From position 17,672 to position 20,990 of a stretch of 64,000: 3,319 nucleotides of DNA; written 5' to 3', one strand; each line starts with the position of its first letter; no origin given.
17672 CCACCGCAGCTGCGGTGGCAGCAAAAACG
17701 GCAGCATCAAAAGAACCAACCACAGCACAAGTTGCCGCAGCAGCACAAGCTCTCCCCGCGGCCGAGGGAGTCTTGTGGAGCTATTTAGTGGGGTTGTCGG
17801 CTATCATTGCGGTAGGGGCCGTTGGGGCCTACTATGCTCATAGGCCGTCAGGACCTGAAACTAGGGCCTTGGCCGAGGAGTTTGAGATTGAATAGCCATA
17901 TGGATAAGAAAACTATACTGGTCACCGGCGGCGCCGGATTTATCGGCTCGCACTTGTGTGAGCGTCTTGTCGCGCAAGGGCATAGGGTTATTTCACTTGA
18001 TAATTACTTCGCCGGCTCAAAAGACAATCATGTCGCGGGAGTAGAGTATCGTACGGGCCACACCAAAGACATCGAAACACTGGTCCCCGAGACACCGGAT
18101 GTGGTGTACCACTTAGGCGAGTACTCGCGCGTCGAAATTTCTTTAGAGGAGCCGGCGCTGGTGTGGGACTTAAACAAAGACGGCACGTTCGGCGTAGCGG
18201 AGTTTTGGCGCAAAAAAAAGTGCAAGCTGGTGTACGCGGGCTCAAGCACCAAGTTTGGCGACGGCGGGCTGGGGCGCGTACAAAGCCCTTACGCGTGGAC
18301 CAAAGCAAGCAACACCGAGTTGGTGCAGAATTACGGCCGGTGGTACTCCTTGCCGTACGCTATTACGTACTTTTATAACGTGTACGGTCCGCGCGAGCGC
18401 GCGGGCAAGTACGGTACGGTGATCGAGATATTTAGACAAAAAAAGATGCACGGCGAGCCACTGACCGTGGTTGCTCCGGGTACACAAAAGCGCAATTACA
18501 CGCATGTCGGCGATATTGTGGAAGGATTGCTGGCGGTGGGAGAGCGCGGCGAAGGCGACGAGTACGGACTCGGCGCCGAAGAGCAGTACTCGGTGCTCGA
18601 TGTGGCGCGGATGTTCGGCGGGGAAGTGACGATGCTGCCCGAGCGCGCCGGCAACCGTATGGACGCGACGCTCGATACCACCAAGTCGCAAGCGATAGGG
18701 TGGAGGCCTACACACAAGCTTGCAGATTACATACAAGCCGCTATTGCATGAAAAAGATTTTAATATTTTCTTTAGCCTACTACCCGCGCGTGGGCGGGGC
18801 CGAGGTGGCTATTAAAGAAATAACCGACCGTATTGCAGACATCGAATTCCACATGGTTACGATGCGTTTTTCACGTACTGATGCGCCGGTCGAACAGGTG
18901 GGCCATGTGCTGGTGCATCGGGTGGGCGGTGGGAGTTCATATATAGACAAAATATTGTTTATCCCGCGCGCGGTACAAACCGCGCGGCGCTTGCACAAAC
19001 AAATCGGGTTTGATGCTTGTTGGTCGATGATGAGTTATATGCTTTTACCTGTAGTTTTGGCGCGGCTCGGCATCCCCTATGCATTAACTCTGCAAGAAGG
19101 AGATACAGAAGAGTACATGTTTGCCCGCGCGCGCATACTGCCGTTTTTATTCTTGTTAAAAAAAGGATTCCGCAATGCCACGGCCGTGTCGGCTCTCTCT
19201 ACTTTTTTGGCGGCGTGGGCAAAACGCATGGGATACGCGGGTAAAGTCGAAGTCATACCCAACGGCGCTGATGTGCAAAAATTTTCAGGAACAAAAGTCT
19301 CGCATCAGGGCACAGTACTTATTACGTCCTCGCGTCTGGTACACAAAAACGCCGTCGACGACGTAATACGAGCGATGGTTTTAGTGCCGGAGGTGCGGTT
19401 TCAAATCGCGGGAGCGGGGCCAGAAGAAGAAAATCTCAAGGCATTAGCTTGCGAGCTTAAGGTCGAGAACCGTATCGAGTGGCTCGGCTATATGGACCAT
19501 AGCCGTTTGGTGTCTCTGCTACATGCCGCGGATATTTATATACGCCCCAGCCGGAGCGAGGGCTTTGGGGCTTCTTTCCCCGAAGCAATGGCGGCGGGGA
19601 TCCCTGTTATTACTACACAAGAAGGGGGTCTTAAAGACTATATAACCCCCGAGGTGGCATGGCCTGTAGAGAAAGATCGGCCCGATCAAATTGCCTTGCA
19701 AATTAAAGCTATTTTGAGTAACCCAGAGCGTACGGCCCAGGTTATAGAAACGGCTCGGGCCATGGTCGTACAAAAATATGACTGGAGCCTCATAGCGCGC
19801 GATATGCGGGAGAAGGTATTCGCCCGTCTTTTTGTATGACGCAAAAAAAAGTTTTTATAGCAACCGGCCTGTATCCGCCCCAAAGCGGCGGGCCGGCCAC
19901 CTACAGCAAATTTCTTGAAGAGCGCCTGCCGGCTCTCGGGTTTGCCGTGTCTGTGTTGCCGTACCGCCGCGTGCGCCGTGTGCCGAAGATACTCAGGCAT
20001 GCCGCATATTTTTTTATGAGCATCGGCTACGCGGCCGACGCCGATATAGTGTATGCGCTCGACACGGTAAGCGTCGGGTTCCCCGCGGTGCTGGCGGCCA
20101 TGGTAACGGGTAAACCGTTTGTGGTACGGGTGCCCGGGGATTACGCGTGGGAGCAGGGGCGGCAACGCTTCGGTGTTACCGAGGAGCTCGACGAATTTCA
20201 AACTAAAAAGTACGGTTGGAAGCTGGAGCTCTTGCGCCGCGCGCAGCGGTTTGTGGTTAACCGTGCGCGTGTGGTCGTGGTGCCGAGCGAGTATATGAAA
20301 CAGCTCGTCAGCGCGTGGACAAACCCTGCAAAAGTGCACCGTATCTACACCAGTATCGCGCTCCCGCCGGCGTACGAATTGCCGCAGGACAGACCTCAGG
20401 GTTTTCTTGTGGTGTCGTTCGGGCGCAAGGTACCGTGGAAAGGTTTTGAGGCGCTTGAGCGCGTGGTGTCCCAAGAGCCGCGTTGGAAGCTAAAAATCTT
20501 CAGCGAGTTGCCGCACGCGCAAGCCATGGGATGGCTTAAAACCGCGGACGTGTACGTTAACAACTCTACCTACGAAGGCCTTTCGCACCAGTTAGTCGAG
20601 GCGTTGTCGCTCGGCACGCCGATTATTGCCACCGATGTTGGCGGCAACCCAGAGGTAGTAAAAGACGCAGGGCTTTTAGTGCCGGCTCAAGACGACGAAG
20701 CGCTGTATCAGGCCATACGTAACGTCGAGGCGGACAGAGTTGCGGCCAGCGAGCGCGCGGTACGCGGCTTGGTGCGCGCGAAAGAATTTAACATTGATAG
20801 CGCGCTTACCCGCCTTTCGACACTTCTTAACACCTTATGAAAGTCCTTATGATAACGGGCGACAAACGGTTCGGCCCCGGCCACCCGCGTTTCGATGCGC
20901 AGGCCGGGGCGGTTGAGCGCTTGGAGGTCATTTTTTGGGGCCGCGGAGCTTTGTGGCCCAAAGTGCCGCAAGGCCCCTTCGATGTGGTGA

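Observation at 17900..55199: A 37 kb, almost entirely co-directional glycan assembly and decoration island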

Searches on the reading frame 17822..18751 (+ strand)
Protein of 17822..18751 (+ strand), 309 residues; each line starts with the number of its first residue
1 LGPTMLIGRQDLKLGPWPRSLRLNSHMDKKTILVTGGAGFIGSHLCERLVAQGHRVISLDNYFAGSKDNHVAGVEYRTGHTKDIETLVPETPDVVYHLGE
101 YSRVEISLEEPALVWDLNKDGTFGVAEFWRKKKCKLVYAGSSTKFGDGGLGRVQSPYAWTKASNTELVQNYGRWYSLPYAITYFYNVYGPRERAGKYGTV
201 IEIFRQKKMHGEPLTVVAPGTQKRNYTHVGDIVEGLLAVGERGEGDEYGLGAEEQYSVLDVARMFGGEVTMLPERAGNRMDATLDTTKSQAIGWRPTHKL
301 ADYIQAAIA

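Call 6: search_protein_families(library=pfam, proteins=[window:17822-18751:+], max_evalue=0.001)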
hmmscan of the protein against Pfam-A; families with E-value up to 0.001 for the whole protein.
window:17822-18751:+ (309 aa): 5 families
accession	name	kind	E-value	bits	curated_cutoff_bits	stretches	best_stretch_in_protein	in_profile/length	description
PF01370.27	Epimerase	-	1.5e-42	146.1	20.9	1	32-248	1-237/240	NAD dependent epimerase/dehydratase family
PF16363.11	GDP_Man_Dehyd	-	9.3e-35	121.1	27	1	33-279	1-276/332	GDP-mannose 4,6 dehydratase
PF04321.23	RmlD_sub_bind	-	7.5e-10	38.8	27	1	31-263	2-225/287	RmlD substrate binding domain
PF02719.21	Polysacc_synt_2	-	1e-07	31.9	20.2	1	32-301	1-270/293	Polysaccharide biosynthesis protein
PF01073.25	3Beta_HSD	-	0.00016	21.3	22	1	33-105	1-80/280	3-beta hydroxysteroid dehydrogenase/isomerase family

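Call 17: search_protein_families(library=ncbifam, proteins=[window:17822-18751:+], max_evalue=0.01)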
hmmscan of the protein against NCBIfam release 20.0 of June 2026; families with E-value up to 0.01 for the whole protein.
window:17822-18751:+ (309 aa): 49 families (the best 25 are shown)
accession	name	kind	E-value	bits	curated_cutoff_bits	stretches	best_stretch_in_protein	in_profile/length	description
TIGR01181.1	dTDP_gluc_dehyt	equivalog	1.2e-27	96.9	365.1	1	32-308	2-308/321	dTDP-glucose 4,6-dehydratase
TIGR01179.1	galE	equivalog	2.1e-21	76.1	262.3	1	32-307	2-321/332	UDP-glucose 4-epimerase GalE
TIGR04180.1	EDH_00030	hypoth_equivalog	2.1e-19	69.7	475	1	32-265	1-252/297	NAD-dependent 4,6-dehydratase LegB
NF007582.0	PRK10217.1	equivalog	1.7e-17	63.6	698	1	30-305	2-304/355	dTDP-glucose 4,6-dehydratase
NF007490.0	PRK10084.1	subfamily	6.4e-16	58.3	649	2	154-263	164-271/361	dTDP-glucose 4,6-dehydratase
TIGR02197.1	heptose_epim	equivalog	5.9e-15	55.2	274.6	1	32-251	1-242/316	ADP-glyceromanno-heptose 6-epimerase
NF011728.1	PRK15181.1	equivalog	6.1e-14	51.8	760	1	22-235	8-244/348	Vi polysaccharide biosynthesis UDP-N-acetylglucosaminuronic acid C-4 epimerase TviC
NF007956.0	PRK10675.1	subfamily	1.7e-13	50.4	394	1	32-148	3-131/338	UDP-glucose 4-epimerase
TIGR03466.1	HpnA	hypoth_equivalog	3.7e-10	39.2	367.65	1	31-146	2-118/327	hopanoid-associated sugar epimerase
NF041015.1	UDPsulfquin_syn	equivalog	2.6e-09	36.5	575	2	31-71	2-42/384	UDP-sulfoquinovose synthase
NF008872.0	PRK11908.1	equivalog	1.9e-08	33.8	294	1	30-288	2-290/349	bifunctional UDP-4-keto-pentose/UDP-xylose synthase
NF042422.1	oxyalk_red_OleD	equivalog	5.4e-08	32.6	580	1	32-97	3-68/329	2-alkyl-3-oxoalkanoate reductase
NF043036.1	ErythonDh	equivalog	2e-07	30.5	325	1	32-159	3-143/321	D-erythronate dehydrogenase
NF047922.1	GDPFucSynFcl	equivalog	2.6e-07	30.4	500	1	149-306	126-296/308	GDP-L-fucose synthase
TIGR01214.1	rmlD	equivalog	5.6e-07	28.9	224.05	1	31-164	1-119/285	dTDP-4-dehydrorhamnose reductase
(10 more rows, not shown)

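Call 79: search_solved_structures(query=window:17888-18751:+, max_evalue=1e-10)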
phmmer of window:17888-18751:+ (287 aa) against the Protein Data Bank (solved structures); distinct sequences matched with E-value up to 1e-10: 66 (the best 60 are shown).
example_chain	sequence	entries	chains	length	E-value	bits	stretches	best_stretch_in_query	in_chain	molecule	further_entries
4zrm_A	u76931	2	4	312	5.7e-29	104.9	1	9-282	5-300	UDP-glucose 4-epimerase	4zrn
2p5u_A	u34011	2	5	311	2.1e-28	103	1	10-276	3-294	UDP-glucose 4-epimerase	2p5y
2b69_A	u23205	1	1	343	4.6e-28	101.9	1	4-285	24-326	UDP-glucuronate decarboxylase 1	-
4lk3_A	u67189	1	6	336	8.4e-28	101.1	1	5-285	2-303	UDP-glucuronic acid decarboxylase 1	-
4gll_A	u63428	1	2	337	9.2e-28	100.9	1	5-285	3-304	UDP-glucuronic acid decarboxylase 1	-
4m55_A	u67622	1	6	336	1.2e-27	100.6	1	5-285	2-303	UDP-glucuronic acid decarboxylase 1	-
3icp_A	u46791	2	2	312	3.5e-26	95.7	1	10-282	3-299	NAD-dependent epimerase/dehydratase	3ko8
7ys8_A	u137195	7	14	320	4.6e-26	95.4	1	10-284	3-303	UDP-glucose 4-epimerase | UDP-glucose 4-epimerase along with EC 5.1.3.2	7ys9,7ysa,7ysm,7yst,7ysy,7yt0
6wjb_A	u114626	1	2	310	6.2e-26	94.9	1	7-229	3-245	NAD-dependent epimerase/dehydratase family protein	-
6pmh_A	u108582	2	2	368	1.4e-25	93.7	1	6-251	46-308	UDP-glucose 4-epimerase related protein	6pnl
8rdg_A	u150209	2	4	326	2.8e-25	92.8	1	10-252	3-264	SDR family NAD(P)-dependent oxidoreductase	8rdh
8rdi_A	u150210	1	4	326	4.8e-25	92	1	10-252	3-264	SDR family NAD(P)-dependent oxidoreductase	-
6wj9_A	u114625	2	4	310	5.3e-25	91.9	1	7-229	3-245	NAD-dependent epimerase/dehydratase family protein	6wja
3aw9_A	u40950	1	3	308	4.9e-23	85.4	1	10-282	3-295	NAD-dependent epimerase/dehydratase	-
6zl6_A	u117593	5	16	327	5.7e-21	78.6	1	10-283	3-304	Epimerase domain-containing protein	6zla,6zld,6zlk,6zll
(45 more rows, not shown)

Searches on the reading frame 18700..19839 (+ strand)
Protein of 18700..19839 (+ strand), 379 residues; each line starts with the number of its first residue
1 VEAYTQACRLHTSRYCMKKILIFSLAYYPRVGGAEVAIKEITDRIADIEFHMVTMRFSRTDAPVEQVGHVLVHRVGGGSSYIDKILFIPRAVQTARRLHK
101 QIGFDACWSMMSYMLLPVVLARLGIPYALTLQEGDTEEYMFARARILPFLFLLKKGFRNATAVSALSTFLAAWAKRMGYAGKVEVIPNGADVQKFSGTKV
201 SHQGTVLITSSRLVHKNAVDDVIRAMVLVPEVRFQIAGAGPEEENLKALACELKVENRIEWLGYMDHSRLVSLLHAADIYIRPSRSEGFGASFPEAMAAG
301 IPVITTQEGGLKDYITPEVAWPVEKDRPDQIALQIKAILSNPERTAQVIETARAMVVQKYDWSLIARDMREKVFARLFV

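Call 6: search_protein_families(library=pfam, proteins=[window:18700-19839:+], max_evalue=0.001)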
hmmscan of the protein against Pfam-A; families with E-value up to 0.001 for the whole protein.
window:18700-19839:+ (379 aa): 6 families
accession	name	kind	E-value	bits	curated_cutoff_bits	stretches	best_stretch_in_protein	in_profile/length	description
PF00534.26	Glycos_transf_1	-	5.7e-35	120.8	26.4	1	202-354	13-171/172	Glycosyl transferases group 1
PF13692.12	Glyco_trans_1_4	-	6.5e-26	91.7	27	1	206-341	3-142/142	Glycosyl transferases group 1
PF13579.12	Glyco_trans_4_4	-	3.8e-13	50.5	29.7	1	32-189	1-158/158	Glycosyl transferase 4-like domain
PF20706.3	GT4-conflict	-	8.7e-13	48.4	26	1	218-368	220-384/385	Family 4 Glycosyltransferase in conflict systems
PF13439.12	Glyco_transf_4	-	2.5e-12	47.6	28.5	1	31-193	1-169/170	Glycosyltransferase Family 4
PF13524.12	Glyco_trans_1_2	-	8.5e-12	45.7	25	1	228-369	11-142/144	Glycosyl transferase-like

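Call 93: search_protein_families(library=ncbifam, proteins=[window:18748-19839:+], max_evalue=0.00001)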
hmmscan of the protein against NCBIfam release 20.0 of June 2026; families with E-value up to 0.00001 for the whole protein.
window:18748-19839:+ (363 aa): 35 families (the best 25 are shown)
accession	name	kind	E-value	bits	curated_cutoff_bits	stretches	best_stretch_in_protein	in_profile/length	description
NF041876.1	EPS_EpsE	equivalog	1.5e-25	90.3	400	1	163-351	184-387/389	exopolysaccharide biosynthesis GT4 family glycosyltransferase EpsE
TIGR03999.1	thiol_BshA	equivalog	3.9e-22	78.7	273.7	1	142-351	143-364/375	N-acetyl-alpha-D-glucosaminyl L-malate synthase BshA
NF046085.1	XrtY_assoc_Gly1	equivalog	2.9e-19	69.2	400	1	164-348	181-372/387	XrtY-associated glycosyltransferase XYAG1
NF047684.1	TeichurnBiosyTuaC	equivalog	3.3e-19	69.1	550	1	93-355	117-384/391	teichuronic acid biosynthesis protein TuaC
NF038295.1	EPS_HpsP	equivalog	1.4e-17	63.8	550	1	136-353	147-380/388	hormogonium polysaccharide biosynthesis glycosyltransferase HpsP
TIGR04047.1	MSMEG_0565_glyc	hypoth_equivalog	4e-17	62.4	259.85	1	141-351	136-365/373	MSMEG_0565 family glycosyltransferase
TIGR03088.1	stp2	hypoth_equivalog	1.6e-16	60.4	409.05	1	166-352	161-365/374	TIGR03088 family PEP-CTERM/XrtA system glycosyltransferase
TIGR02918.1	TIGR02918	equivalog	6.8e-16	58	574.6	1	152-289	284-421/500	accessory Sec system glycosyltransferase GtfA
TIGR04005.1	wcaL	equivalog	2.4e-15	56.3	537.6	1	141-353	172-399/406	colanic acid biosynthesis glycosyltransferase WcaL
NF053787.1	GlcN_PG_synth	equivalog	1.9e-14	53.3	480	1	248-355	249-354/361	N-acetylglucosaminyl phosphatidylglycerol synthase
TIGR03449.1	mycothiol_MshA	equivalog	6.7e-14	51.6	462.5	1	221-354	263-397/406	D-inositol-3-phosphate glycosyltransferase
TIGR04063.1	stp3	hypoth_equivalog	4.7e-13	48.8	442.05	1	159-351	174-386/397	TIGR04063 family PEP-CTERM/XrtA system glycosyltransferase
NF041879.1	EPS_EpsH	equivalog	7.1e-13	48.1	800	1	168-355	214-411/431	exopolysaccharide biosynthesis glycosyltransferase EpsH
TIGR02149.1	glgA_Coryne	subfamily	1e-12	47.9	302.4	1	166-352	170-382/391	glycogen synthase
NF041010.1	glycosy_Agl16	equivalog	2.4e-12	46.4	575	1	135-355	125-346/352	glycosylation protein Agl16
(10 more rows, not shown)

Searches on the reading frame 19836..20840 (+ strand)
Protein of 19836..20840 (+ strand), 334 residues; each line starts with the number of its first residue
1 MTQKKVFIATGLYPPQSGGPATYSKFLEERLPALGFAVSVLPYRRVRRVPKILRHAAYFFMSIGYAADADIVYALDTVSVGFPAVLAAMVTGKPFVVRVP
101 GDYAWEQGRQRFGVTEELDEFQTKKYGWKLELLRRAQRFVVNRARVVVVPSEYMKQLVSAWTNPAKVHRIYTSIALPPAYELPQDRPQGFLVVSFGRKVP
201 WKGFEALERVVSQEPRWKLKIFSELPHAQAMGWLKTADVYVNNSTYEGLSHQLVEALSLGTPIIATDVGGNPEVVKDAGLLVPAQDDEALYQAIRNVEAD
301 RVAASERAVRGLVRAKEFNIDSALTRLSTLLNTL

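Call 6: search_protein_families(library=pfam, proteins=[window:19836-20840:+], max_evalue=0.001)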
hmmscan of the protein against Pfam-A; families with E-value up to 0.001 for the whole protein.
window:19836-20840:+ (334 aa): 5 families
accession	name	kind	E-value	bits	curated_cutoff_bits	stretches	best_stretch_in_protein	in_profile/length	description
PF13692.12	Glyco_trans_1_4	-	1.2e-18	68.2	27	1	229-297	69-139/142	Glycosyl transferases group 1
PF00534.26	Glycos_transf_1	-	4.4e-17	62.6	26.4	1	219-303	75-160/172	Glycosyl transferases group 1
PF13579.12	Glyco_trans_4_4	-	4.3e-10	40.6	29.7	1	30-170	34-155/158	Glycosyl transferase 4-like domain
PF13439.12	Glyco_transf_4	-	6.1e-08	33.3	28.5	1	36-174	41-166/170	Glycosyltransferase Family 4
PF13524.12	Glyco_trans_1_2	-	0.00016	22.1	25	1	216-315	23-129/144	Glycosyl transferase-like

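Call 22: find_encoding_contigs(protein=window:19836-20840:+, flank=10000, max_places=1)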
Protein window:19836-20840:+ (334 aa): 16 contigs read that carry it; 1 place shown.
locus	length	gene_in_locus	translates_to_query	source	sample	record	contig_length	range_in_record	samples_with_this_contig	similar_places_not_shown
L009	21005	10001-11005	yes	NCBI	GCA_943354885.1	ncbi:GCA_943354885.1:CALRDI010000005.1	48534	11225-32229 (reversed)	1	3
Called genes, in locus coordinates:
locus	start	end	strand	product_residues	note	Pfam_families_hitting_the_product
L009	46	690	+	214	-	PF02469:Fasciclin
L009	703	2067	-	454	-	PF01225:Mur_ligase, PF08245:Mur_ligase_M, PF02875:Mur_ligase_C (weak)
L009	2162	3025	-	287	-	-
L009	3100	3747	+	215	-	PF00590:TP_methylase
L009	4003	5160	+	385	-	-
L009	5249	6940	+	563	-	PF10412:TrwB_AAD_bind, PF12696:TraG-D_C (weak)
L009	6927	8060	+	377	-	PF12836:HHH_3, PF00633:HHH (faint), PF03934:T2SSK (faint), PF18911:PKD_4, PF00801:PKD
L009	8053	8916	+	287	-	PF04321:RmlD_sub_bind, PF01370:Epimerase, PF02719:Polysacc_synt_2 (weak), PF16363:GDP_Man_Dehyd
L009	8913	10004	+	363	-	PF13439:Glyco_transf_4, PF13579:Glyco_trans_4_4, PF00534:Glycos_transf_1, PF13692:Glyco_trans_1_4, PF13524:Glyco_trans_1_2, PF20706:GT4-conflict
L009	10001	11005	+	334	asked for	PF13579:Glyco_trans_4_4, PF13439:Glyco_transf_4, PF13692:Glyco_trans_1_4, PF00534:Glycos_transf_1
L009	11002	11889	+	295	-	PF13439:Glyco_transf_4, PF13579:Glyco_trans_4_4, PF20706:GT4-conflict (weak), PF00534:Glycos_transf_1, PF13692:Glyco_trans_1_4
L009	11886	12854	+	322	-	PF00534:Glycos_transf_1 (weak), PF13692:Glyco_trans_1_4, PF13524:Glyco_trans_1_2 (weak)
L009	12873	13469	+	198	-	PF13489:Methyltransf_23, PF08241:Methyltransf_11, PF13649:Methyltransf_25, PF13847:Methyltransf_31 (weak)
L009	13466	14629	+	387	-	PF13439:Glyco_transf_4, PF13579:Glyco_trans_4_4 (weak), PF20706:GT4-conflict (faint), PF00534:Glycos_transf_1, PF13692:Glyco_trans_1_4, PF13524:Glyco_trans_1_2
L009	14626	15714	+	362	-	PF13524:Glyco_trans_1_2 (faint), PF13439:Glyco_transf_4, PF13579:Glyco_trans_4_4, PF20706:GT4-conflict, PF00534:Glycos_transf_1, PF13692:Glyco_trans_1_4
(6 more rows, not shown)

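Call 93: search_protein_families(library=ncbifam, proteins=[window:19836-20840:+], max_evalue=0.00001)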
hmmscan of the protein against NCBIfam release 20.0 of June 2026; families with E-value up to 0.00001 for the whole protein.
window:19836-20840:+ (334 aa): 14 families
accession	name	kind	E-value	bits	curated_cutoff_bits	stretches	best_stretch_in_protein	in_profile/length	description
TIGR03088.1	stp2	hypoth_equivalog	5e-15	55.4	409.05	1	234-326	270-365/374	TIGR03088 family PEP-CTERM/XrtA system glycosyltransferase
NF041876.1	EPS_EpsE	equivalog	1.7e-13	50.6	400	1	228-309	287-370/389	exopolysaccharide biosynthesis GT4 family glycosyltransferase EpsE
NF038229.1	Glyco4_Geo_Pelo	equivalog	3.2e-13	49.4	400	1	222-294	223-295/338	GPMC system family 4 glycosyltransferase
NF047684.1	TeichurnBiosyTuaC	equivalog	3.3e-10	39.5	550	1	216-306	269-360/391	teichuronic acid biosynthesis protein TuaC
TIGR04348.1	TIGR04348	equivalog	1.4e-09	37.4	300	1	212-327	190-304/310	selenoneine biosynthesis selenosugar synthase SenB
TIGR02149.1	glgA_Coryne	subfamily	2.9e-09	36.6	302.4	1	223-317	270-372/391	glycogen synthase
NF038298.1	EPS_HpsO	equivalog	1.8e-08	33.6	575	1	247-326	299-378/388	hormogonium polysaccharide biosynthesis glycosyltransferase HpsO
NF053787.1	GlcN_PG_synth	equivalog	6.4e-08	31.8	480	1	227-328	252-353/361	N-acetylglucosaminyl phosphatidylglycerol synthase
TIGR03449.1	mycothiol_MshA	equivalog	1.7e-07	30.5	462.5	1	225-330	292-399/406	D-inositol-3-phosphate glycosyltransferase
NF050063.1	ProtGlycPglJ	equivalog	2.8e-07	30.1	500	1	232-320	261-352/363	N-acetylgalactosamine-N,N'-diacetylbacillosaminyl-diphospho-undecaprenol 4-alpha-N-acetylgalactosaminyltransferase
TIGR03999.1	thiol_BshA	equivalog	1.4e-06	27.5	273.7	1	234-325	270-364/375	N-acetyl-alpha-D-glucosaminyl L-malate synthase BshA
TIGR02472.1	sucr_P_syn_N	equivalog_domain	1.7e-06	27.2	576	1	237-301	341-407/439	sucrose-phosphate synthase, putative, glycosyltransferase domain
NF047880.1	glyco_SdgA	exception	1.9e-06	26.7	800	1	234-331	387-487/488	serine-aspartate repeat adhesin O-glycosyltransferase SdgA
TIGR04005.1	wcaL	equivalog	6.9e-06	25.2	537.6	0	243-334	311-406/406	colanic acid biosynthesis glycosyltransferase WcaL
